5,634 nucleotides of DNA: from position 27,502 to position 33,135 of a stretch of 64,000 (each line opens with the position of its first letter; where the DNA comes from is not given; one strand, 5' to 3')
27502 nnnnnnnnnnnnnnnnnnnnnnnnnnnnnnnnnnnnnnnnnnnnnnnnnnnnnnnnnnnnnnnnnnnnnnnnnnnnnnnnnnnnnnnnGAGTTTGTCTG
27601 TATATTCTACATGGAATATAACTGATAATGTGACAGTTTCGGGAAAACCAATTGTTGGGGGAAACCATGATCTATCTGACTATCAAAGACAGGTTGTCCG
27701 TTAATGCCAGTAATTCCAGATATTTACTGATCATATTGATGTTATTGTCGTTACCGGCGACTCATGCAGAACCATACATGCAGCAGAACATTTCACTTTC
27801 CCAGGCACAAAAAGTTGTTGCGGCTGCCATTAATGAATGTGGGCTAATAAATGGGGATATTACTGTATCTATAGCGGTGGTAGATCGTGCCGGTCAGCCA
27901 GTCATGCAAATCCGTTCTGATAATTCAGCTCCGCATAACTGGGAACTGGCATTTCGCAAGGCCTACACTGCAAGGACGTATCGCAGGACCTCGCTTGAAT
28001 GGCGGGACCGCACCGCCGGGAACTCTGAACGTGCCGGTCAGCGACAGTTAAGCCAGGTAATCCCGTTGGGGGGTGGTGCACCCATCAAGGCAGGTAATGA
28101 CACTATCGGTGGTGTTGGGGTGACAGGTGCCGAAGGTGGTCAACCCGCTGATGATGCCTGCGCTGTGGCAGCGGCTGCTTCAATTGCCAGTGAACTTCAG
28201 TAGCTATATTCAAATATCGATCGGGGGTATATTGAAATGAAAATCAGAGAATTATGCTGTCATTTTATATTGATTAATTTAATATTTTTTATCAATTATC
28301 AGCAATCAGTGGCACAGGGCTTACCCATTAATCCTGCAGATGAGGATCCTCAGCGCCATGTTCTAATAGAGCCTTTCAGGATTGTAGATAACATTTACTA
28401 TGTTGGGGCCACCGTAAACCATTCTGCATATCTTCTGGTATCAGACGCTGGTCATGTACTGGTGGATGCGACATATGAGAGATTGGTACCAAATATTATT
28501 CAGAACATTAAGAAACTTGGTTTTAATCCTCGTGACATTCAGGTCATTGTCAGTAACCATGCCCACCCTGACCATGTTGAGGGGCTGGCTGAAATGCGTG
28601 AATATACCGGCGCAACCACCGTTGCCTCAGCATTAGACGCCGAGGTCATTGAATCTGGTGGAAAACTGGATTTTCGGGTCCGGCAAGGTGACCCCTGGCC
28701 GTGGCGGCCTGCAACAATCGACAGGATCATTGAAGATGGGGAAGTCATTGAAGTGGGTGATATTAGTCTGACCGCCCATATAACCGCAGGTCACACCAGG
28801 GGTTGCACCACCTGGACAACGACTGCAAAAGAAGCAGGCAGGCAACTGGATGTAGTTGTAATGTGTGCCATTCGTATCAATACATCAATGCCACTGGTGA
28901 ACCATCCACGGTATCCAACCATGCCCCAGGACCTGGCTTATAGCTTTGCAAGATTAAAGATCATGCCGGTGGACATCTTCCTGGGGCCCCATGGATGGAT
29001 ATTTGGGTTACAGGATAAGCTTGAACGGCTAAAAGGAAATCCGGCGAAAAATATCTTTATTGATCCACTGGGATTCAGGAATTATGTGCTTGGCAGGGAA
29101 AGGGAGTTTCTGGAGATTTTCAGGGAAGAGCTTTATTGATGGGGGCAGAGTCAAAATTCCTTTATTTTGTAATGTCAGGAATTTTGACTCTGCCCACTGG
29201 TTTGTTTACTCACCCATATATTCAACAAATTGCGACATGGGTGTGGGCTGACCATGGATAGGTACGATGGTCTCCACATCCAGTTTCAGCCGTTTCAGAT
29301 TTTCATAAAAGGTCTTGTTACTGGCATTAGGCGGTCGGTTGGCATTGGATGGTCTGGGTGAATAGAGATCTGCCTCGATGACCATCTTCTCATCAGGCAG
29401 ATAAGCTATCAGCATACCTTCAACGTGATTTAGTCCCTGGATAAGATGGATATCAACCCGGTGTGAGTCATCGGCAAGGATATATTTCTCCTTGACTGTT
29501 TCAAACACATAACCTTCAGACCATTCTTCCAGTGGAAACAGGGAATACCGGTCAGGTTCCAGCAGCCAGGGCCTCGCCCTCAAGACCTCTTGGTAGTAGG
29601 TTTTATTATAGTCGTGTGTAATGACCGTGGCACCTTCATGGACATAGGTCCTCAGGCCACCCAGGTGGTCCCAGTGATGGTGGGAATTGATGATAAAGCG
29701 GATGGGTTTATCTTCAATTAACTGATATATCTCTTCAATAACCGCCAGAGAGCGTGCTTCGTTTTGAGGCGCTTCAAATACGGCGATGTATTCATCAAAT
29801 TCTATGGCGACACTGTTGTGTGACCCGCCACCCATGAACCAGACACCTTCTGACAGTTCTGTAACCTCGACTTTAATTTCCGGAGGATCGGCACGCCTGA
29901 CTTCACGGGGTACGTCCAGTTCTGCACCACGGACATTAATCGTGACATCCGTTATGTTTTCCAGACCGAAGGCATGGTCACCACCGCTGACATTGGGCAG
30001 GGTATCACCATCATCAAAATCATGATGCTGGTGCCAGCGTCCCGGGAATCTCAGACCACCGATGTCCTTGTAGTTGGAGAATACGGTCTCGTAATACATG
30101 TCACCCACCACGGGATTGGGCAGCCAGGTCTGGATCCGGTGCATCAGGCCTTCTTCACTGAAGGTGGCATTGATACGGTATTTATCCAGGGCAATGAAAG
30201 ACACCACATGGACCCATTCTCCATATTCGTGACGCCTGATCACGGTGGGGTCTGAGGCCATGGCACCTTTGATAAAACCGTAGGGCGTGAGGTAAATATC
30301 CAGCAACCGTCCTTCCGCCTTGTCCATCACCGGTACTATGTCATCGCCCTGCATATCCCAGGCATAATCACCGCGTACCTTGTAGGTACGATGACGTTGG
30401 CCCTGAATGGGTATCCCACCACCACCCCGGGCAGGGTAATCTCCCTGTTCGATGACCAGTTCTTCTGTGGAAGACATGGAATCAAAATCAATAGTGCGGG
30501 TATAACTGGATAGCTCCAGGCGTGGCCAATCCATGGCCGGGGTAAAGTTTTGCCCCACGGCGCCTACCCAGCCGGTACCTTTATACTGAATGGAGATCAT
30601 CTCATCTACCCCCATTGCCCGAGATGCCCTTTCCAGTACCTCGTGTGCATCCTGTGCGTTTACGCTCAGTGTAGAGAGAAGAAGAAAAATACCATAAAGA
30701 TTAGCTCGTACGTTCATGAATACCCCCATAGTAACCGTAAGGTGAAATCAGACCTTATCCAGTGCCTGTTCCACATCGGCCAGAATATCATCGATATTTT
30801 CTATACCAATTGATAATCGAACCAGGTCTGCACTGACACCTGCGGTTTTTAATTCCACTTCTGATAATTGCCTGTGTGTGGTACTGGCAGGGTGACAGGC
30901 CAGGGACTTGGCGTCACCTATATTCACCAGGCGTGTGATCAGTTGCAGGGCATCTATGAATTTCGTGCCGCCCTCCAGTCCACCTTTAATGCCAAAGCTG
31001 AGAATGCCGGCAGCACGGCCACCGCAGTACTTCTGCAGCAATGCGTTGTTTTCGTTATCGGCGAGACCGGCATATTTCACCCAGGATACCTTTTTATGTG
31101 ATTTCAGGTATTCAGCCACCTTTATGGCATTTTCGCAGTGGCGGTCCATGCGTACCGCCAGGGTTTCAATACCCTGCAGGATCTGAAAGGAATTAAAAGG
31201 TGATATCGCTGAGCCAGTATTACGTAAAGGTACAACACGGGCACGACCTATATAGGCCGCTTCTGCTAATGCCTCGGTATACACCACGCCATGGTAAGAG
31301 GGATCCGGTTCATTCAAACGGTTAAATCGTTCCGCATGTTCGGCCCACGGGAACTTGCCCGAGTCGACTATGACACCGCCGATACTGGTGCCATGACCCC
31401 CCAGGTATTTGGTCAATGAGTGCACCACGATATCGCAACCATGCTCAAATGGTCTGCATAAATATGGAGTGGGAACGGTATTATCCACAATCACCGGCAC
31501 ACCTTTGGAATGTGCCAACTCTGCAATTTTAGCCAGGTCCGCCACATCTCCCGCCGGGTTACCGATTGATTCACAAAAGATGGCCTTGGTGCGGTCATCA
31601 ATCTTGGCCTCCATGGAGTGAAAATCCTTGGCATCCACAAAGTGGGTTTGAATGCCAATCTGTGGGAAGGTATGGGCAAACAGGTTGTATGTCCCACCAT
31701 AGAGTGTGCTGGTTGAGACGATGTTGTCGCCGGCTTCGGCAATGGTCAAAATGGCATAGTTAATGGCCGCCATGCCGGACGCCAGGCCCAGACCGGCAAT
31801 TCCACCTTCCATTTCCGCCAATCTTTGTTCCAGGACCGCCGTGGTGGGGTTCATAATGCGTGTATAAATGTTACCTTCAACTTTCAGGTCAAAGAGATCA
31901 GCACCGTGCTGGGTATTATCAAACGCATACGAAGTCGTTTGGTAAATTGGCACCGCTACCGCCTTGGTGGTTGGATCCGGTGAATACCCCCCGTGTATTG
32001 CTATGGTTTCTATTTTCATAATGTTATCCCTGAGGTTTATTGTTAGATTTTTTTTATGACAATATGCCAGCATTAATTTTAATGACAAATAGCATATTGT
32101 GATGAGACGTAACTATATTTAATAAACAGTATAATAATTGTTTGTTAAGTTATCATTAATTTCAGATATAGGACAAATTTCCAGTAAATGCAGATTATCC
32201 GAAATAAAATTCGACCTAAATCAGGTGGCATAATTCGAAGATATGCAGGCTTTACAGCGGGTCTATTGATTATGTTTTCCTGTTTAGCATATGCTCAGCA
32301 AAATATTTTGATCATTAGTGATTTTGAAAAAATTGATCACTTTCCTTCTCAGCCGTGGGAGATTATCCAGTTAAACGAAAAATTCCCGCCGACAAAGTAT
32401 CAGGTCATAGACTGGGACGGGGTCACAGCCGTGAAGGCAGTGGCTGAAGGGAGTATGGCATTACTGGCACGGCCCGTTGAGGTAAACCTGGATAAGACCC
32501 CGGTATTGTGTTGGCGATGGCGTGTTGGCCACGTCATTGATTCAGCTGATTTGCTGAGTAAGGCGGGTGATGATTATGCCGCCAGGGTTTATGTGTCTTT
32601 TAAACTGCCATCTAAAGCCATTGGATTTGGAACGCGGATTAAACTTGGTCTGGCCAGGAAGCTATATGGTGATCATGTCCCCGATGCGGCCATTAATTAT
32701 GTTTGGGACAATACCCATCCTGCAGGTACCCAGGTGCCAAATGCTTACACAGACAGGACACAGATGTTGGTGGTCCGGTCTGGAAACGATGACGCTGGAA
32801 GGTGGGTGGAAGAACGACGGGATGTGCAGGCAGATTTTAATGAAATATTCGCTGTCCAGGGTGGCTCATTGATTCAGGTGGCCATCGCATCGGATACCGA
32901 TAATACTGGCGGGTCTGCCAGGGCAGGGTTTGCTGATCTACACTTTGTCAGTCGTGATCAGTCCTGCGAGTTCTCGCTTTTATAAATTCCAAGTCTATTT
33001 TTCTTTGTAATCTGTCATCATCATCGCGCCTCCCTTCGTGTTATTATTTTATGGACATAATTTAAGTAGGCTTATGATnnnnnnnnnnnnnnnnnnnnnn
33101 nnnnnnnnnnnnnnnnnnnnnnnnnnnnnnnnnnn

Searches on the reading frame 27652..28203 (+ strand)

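Call 59: search_protein_families(library=pfam, proteins=[window:27652-28203:+], max_evalue=0.00001)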
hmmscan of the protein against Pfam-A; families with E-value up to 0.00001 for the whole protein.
window:27652-28203:+ (183 aa): 1 family
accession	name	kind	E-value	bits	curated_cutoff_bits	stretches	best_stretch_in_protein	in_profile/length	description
PF03928.20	HbpS-like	-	7.3e-28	97.6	25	1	47-175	1-127/128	Haem degrading protein HbpS-like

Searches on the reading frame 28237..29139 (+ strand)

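Call 64: search_protein_families(library=pfam, proteins=[window:28237-29139:+], max_evalue=0.001)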
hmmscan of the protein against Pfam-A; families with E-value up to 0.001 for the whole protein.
window:28237-29139:+ (300 aa): 3 families
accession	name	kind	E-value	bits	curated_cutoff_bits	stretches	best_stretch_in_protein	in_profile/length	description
PF00753.33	Lactamase_B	-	1.4e-14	54.9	22.7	1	60-190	4-134/196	Metallo-beta-lactamase superfamily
PF12706.13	Lactamase_B_2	-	3.4e-08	33.8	27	1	74-187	3-113/200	Beta-lactamase superfamily domain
PF19583.5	ODP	-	3.6e-06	27.4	27.2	1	61-138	2-79/194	ODP family beta lactamase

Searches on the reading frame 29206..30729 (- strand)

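Call 64: search_protein_families(library=pfam, proteins=[window:29206-30729:-], max_evalue=0.001)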
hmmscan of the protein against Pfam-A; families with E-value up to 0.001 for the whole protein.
window:29206-30729:- (507 aa): 1 family
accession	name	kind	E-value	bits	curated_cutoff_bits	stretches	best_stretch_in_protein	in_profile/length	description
PF00753.33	Lactamase_B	-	9.7e-10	39.1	22.7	1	301-492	3-196/196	Metallo-beta-lactamase superfamily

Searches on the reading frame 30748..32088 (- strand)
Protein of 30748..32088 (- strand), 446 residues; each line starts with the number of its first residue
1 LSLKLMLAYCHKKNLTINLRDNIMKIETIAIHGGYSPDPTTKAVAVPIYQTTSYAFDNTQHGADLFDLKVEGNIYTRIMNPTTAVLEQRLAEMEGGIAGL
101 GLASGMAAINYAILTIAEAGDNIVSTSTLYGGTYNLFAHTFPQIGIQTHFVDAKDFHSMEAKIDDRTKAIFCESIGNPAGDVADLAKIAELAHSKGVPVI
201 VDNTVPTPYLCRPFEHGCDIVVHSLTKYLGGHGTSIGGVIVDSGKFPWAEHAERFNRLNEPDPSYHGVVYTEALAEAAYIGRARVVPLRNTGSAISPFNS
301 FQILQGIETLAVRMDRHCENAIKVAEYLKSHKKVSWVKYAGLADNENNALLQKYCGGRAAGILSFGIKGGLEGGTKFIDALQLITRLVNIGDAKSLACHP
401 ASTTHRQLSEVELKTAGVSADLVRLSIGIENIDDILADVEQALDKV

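Call 64: search_protein_families(library=pfam, proteins=[window:30748-32088:-], max_evalue=0.001)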
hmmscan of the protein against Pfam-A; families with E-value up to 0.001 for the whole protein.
window:30748-32088:- (446 aa): 5 families
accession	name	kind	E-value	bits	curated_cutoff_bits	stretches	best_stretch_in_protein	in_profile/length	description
PF01053.26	Cys_Met_Meta_PP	-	2.8e-136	454.5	27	1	27-443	1-380/381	Cys/Met metabolism PLP-dependent enzyme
PF00155.27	Aminotran_1_2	-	3e-10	40.3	19.7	1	98-256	67-245/361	Aminotransferase class I and II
PF01041.23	DegT_DnrJ_EryC1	-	7.6e-09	35.7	19.8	1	80-202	23-145/360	DegT/DnrJ/EryC1/StrS aminotransferase family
PF00266.25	Aminotran_5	-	2.2e-06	27.3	21.5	1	108-236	73-210/371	Aminotransferase class-V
PF01212.27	Beta_elim_lyase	-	0.00052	19.9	27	0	80-329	31-266/288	Beta-eliminating lyase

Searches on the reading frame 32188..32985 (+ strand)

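Call 64: search_protein_families(library=pfam, proteins=[window:32188-32985:+], max_evalue=0.001)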
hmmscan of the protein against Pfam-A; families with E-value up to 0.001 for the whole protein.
window:32188-32985:+ (265 aa): 1 family
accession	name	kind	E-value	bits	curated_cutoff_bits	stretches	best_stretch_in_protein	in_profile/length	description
PF11249.13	DUF3047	-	2.6e-70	236.4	27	1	56-251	2-197/198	Protein of unknown function (DUF3047)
